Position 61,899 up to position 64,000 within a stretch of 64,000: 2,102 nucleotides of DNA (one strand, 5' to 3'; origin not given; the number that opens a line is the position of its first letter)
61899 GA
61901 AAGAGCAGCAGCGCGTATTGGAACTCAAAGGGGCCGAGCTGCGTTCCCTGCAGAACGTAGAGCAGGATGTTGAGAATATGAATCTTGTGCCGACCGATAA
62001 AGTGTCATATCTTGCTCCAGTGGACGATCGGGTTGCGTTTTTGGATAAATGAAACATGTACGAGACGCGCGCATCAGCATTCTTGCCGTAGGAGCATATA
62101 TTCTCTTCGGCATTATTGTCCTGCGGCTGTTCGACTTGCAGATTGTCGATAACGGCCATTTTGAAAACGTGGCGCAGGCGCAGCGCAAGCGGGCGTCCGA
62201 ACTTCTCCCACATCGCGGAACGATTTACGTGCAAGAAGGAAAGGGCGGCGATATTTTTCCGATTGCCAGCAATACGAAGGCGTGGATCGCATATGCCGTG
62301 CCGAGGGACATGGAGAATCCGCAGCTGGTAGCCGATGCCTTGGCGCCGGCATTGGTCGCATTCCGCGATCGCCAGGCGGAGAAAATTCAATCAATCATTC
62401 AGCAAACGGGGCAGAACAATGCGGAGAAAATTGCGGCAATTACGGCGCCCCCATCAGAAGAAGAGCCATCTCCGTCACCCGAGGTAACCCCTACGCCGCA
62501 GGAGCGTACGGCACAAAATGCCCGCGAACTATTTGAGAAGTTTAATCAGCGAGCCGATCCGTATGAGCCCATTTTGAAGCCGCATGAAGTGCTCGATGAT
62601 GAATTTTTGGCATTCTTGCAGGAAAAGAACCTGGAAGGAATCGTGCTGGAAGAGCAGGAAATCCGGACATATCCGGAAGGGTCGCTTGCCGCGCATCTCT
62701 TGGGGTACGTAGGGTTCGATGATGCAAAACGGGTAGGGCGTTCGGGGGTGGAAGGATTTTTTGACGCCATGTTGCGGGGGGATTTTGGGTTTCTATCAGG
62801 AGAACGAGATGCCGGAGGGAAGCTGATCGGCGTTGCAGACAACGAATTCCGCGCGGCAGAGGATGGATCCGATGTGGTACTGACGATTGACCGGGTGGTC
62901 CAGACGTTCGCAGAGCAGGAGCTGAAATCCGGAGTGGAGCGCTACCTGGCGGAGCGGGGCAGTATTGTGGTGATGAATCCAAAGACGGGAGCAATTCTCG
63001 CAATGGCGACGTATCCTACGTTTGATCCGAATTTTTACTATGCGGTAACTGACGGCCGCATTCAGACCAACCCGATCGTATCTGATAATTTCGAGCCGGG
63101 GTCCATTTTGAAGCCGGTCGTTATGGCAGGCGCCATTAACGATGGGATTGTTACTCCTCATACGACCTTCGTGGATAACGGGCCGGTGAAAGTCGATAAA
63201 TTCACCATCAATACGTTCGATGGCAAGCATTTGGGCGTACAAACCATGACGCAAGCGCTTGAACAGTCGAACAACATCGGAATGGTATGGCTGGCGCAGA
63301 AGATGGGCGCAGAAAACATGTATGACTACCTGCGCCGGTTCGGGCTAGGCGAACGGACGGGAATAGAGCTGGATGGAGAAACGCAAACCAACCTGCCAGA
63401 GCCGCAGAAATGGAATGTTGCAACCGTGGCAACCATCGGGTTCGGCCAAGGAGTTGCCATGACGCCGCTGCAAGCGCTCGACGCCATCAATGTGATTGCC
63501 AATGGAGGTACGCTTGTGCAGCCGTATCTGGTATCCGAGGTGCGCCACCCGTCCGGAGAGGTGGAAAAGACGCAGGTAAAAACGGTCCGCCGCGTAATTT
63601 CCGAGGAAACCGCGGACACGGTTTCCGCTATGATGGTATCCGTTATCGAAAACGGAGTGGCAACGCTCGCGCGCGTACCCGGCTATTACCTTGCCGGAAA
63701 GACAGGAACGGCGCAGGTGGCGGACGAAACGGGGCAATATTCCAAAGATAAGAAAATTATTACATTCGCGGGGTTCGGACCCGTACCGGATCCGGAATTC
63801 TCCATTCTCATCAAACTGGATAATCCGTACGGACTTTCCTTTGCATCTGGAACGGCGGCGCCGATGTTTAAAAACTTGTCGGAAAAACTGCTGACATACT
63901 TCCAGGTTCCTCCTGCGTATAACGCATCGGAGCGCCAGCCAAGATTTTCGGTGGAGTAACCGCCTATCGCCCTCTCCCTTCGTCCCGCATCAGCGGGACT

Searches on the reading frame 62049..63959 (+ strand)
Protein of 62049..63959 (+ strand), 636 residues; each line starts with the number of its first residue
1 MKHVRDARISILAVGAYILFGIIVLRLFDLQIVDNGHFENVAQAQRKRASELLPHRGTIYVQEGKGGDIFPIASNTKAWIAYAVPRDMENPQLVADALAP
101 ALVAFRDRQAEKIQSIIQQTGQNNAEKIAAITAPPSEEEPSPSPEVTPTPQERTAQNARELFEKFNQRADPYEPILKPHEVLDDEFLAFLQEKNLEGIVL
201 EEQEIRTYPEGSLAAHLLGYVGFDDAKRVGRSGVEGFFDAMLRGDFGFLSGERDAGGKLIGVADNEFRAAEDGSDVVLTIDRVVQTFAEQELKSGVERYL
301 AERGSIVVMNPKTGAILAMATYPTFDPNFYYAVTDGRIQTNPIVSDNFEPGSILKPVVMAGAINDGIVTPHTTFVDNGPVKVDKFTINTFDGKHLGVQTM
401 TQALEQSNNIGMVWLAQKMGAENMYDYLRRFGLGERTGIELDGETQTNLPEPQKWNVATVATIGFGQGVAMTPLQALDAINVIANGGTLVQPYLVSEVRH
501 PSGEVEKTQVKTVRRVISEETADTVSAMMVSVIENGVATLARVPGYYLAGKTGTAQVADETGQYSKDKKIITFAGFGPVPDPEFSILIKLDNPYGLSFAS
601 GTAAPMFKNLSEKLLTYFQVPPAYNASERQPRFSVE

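Call 18: search_protein_families(library=pfam, proteins=[window:62049-63959:+], max_evalue=0.01)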
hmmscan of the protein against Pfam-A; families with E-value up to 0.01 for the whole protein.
window:62049-63959:+ (636 aa): 3 families
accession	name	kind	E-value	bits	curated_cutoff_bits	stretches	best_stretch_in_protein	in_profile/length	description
PF00905.27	Transpeptidase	-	2.5e-74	250.6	22.1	1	304-611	1-298/299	Penicillin binding protein transpeptidase domain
PF03717.20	PBP_dimer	-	2.3e-16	61.2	24.4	1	54-261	4-177/180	Penicillin-binding Protein dimerisation domain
PF21922.1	PBP_dimer_2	-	0.007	17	27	0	206-245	25-60/83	Penicillin binding protein A dimerisation domain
